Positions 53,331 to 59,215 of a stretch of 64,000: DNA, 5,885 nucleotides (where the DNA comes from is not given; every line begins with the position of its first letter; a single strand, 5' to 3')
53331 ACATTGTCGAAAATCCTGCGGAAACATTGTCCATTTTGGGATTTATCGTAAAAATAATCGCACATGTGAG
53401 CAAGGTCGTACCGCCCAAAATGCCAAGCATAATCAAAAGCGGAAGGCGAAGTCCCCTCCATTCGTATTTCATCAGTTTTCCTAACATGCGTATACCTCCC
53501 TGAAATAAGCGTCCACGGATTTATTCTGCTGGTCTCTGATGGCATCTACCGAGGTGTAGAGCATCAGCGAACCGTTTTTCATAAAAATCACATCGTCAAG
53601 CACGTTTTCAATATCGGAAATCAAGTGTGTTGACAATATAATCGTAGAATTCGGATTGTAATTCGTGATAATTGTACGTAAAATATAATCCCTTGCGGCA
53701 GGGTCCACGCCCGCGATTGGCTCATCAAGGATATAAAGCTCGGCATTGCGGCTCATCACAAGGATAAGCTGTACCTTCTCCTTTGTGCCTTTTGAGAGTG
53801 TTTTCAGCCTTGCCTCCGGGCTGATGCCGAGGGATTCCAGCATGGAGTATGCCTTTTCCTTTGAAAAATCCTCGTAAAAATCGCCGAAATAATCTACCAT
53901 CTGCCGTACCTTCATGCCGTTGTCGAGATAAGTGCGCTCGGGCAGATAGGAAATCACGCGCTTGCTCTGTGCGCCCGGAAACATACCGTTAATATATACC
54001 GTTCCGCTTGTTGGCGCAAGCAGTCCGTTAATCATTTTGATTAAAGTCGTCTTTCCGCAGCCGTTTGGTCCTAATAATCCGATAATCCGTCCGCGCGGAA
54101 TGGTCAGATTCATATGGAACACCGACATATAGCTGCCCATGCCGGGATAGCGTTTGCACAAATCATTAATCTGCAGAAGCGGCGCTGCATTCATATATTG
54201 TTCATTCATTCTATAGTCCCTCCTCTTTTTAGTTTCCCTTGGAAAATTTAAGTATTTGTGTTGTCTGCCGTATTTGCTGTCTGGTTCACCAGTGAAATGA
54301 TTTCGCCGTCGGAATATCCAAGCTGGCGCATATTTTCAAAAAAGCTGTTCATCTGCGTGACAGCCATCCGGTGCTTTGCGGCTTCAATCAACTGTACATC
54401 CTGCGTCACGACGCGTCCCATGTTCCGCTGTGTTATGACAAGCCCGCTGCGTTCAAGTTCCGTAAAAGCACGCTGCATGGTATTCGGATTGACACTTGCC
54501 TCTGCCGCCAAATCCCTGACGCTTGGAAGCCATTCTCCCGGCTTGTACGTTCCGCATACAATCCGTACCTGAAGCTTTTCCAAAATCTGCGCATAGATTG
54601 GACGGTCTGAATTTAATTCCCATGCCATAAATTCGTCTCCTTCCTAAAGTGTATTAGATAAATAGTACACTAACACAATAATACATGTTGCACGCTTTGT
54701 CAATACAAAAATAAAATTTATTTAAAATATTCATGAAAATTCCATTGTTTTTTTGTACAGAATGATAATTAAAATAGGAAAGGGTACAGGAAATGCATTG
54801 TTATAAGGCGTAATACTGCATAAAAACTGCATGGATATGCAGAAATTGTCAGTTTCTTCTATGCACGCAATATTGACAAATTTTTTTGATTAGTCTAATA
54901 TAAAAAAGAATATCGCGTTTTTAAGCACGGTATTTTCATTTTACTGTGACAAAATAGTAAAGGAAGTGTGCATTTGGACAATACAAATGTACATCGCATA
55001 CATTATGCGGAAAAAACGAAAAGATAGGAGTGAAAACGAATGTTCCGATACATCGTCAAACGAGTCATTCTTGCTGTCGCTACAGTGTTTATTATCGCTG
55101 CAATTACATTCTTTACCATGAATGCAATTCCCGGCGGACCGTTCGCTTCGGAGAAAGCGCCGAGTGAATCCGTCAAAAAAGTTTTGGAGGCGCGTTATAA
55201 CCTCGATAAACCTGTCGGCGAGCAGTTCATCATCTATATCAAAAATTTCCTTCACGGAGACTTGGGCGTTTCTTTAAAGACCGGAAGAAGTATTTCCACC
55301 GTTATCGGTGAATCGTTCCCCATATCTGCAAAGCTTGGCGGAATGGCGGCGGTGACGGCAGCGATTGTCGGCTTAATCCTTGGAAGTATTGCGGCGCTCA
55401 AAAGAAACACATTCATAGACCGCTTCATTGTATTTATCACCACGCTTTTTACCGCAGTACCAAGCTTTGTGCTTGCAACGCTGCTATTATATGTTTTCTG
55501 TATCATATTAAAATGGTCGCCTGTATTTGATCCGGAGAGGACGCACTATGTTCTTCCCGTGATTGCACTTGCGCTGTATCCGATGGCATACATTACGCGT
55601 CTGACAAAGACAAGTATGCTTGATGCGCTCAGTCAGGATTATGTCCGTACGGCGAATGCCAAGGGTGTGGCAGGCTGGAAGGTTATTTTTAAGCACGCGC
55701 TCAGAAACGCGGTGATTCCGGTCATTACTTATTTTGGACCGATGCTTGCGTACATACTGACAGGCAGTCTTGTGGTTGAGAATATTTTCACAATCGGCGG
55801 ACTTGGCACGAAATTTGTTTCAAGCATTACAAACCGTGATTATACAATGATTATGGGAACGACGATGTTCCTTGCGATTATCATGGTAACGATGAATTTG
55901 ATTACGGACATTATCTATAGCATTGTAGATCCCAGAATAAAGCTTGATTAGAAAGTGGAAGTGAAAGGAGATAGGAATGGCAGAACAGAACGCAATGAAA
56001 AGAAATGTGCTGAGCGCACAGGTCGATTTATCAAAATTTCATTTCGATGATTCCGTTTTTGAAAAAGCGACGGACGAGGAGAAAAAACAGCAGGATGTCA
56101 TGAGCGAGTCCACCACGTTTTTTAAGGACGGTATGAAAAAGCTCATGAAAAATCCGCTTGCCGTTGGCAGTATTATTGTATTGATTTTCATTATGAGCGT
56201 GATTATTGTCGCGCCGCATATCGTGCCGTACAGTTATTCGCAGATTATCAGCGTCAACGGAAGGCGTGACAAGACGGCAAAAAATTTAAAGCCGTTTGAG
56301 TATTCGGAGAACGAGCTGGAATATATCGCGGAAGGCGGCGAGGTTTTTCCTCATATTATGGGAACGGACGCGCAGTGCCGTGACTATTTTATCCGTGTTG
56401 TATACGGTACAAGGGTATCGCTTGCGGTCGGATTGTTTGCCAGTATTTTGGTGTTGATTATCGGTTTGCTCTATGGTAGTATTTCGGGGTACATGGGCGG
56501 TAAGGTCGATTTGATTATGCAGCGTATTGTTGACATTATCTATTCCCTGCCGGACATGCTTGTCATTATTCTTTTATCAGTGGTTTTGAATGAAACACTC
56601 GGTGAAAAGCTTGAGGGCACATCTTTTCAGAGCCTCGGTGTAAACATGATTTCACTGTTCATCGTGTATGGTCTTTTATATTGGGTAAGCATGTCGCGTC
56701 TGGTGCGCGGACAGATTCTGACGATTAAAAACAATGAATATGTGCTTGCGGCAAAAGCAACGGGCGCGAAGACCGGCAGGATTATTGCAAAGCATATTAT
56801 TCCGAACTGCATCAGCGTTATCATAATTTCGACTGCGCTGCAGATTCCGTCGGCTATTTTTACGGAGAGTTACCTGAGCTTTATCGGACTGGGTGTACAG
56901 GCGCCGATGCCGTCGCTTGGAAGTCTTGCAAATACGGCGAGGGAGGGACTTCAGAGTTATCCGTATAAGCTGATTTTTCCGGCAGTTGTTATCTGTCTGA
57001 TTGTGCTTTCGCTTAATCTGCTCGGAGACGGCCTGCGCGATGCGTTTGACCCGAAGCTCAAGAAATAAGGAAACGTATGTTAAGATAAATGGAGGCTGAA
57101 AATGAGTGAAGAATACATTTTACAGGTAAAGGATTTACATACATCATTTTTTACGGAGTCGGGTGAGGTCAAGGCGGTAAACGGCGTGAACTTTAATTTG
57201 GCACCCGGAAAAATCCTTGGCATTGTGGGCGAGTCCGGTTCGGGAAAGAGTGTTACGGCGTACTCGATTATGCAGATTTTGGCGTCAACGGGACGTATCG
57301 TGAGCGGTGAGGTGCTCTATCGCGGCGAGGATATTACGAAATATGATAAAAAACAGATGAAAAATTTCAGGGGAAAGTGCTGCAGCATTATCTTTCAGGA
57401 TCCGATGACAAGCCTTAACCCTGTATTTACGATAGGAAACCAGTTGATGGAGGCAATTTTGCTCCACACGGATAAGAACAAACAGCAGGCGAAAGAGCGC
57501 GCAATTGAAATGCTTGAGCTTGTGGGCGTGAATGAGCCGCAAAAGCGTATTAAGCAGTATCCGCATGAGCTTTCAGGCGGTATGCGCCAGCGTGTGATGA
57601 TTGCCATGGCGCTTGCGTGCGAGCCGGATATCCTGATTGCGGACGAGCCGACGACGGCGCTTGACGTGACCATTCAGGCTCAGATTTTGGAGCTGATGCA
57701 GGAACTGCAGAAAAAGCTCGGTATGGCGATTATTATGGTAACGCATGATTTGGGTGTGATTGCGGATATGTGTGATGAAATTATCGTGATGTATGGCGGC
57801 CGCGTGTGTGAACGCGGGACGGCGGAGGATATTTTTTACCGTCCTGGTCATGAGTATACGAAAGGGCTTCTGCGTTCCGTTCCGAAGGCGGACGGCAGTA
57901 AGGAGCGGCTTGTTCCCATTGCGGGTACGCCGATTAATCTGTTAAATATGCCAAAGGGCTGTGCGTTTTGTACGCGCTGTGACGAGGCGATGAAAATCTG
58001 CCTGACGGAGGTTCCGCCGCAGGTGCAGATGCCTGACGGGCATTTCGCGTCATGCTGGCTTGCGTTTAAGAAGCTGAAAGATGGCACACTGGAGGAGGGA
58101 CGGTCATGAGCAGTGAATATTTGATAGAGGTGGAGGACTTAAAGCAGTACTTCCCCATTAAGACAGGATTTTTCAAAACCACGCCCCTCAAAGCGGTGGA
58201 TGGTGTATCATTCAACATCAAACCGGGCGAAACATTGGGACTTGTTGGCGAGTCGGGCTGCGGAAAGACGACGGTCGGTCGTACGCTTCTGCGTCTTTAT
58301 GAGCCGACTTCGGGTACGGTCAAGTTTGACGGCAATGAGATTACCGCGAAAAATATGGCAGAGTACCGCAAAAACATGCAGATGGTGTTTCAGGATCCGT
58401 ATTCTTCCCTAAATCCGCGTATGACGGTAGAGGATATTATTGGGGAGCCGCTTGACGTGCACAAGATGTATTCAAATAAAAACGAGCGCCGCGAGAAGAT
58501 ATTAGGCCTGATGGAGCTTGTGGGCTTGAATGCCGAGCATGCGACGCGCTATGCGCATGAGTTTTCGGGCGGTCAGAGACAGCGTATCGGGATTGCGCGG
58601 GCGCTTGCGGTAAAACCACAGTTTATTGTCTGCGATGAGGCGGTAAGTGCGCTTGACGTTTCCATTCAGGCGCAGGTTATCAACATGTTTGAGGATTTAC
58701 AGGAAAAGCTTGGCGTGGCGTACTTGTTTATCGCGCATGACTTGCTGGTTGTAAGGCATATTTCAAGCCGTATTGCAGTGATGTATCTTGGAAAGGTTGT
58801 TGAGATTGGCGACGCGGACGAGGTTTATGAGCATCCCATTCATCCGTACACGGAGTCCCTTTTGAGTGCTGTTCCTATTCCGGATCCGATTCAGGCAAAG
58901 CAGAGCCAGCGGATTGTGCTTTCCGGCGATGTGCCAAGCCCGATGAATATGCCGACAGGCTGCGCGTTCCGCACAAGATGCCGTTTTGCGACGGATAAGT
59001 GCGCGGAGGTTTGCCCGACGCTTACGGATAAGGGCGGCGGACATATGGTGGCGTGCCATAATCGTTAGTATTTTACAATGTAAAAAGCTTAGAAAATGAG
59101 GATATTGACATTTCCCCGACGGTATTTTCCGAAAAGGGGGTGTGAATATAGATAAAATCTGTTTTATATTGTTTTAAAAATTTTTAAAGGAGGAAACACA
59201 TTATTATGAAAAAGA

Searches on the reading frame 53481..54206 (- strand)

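Call 26: search_protein_families(library=pfam, proteins=[window:53481-54206:-], max_evalue=0.001)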
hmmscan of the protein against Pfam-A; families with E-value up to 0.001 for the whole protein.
window:53481-54206:- (241 aa): 3 families
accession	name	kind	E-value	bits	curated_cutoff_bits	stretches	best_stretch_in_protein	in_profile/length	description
PF00005.33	ABC_tran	-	6.2e-27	95.3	25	1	31-165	3-137/137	ABC transporter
PF13304.12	AAA_21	-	2.5e-12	47.9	27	1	134-194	235-298/304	AAA domain, putative AbiEii toxin, Type IV TA system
PF02463.25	SMC_N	-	3.8e-05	23.7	40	0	114-195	118-198/220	RecF/RecN/SMC N terminal domain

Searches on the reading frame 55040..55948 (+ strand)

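Call 26: search_protein_families(library=pfam, proteins=[window:55040-55948:+], max_evalue=0.001)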
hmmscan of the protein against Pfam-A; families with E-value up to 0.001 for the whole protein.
window:55040-55948:+ (303 aa): 2 families
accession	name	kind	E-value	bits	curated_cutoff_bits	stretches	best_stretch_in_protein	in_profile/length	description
PF00528.27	BPD_transp_1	-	9.6e-44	149.7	26.4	1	111-301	1-183/184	Binding-protein-dependent transport system inner membrane component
PF19300.4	BPD_transp_1_N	-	4.5e-08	33.7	23.8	1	1-93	1-93/114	Binding-prot-dependent transport system membrane comp, N-term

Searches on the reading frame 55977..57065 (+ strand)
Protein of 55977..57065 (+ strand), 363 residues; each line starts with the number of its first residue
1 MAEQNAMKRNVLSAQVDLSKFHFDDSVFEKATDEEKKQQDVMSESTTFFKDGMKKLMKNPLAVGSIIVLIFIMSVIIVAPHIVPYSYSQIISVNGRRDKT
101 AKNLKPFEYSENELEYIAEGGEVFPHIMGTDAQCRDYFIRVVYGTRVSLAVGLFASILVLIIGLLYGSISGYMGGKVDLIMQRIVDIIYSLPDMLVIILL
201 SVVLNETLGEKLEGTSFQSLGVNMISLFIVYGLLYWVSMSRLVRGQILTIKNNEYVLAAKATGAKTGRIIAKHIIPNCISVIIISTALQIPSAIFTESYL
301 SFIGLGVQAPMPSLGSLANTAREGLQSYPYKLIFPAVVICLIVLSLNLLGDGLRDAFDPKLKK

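Call 26: search_protein_families(library=pfam, proteins=[window:55977-57065:+], max_evalue=0.001)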
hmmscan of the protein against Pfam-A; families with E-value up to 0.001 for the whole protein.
window:55977-57065:+ (363 aa): 2 families
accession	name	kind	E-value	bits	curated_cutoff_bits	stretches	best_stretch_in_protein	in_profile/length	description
PF00528.27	BPD_transp_1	-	4.7e-32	111.6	26.4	1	163-363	1-184/184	Binding-protein-dependent transport system inner membrane component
PF12911.12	OppC_N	-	2.5e-10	40.5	23.9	1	47-91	1-45/53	N-terminal TM domain of oligopeptide transport permease C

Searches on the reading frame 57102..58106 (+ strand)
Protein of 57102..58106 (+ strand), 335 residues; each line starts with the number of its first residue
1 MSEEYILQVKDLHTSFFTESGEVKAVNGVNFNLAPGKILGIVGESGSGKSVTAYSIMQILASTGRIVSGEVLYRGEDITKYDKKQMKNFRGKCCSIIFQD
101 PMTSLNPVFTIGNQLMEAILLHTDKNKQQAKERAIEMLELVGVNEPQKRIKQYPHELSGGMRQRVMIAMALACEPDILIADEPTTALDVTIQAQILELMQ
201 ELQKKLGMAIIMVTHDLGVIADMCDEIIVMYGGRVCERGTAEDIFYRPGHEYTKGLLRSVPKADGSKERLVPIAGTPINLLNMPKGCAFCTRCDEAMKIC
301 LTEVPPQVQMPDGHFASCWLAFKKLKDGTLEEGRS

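Call 26: search_protein_families(library=pfam, proteins=[window:57102-58106:+], max_evalue=0.001)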
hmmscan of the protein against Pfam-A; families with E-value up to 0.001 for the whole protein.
window:57102-58106:+ (335 aa): 4 families
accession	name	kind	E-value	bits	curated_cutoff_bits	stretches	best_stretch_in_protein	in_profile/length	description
PF00005.33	ABC_tran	-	2.6e-30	106.2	25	1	27-185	2-137/137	ABC transporter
PF08352.17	oligo_HPY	-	3e-18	66.4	27.1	1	237-300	2-65/65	Oligopeptide/dipeptide transporter, C-terminal region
PF13304.12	AAA_21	-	2.7e-08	34.7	27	1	143-220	224-303/304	AAA domain, putative AbiEii toxin, Type IV TA system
PF02463.25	SMC_N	-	4.3e-06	26.8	40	1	38-229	26-210/220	RecF/RecN/SMC N terminal domain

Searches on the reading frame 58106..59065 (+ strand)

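Call 26: search_protein_families(library=pfam, proteins=[window:58106-59065:+], max_evalue=0.001)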
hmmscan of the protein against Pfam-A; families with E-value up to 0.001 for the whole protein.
window:58106-59065:+ (320 aa): 3 families
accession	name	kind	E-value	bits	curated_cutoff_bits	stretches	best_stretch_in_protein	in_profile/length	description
PF00005.33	ABC_tran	-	5.4e-38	131.1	25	1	32-180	2-136/137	ABC transporter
PF08352.17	oligo_HPY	-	1.8e-19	70.3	27.1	1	232-299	1-65/65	Oligopeptide/dipeptide transporter, C-terminal region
PF13401.12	AAA_22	-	0.00013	22.7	27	1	46-198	10-107/130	AAA domain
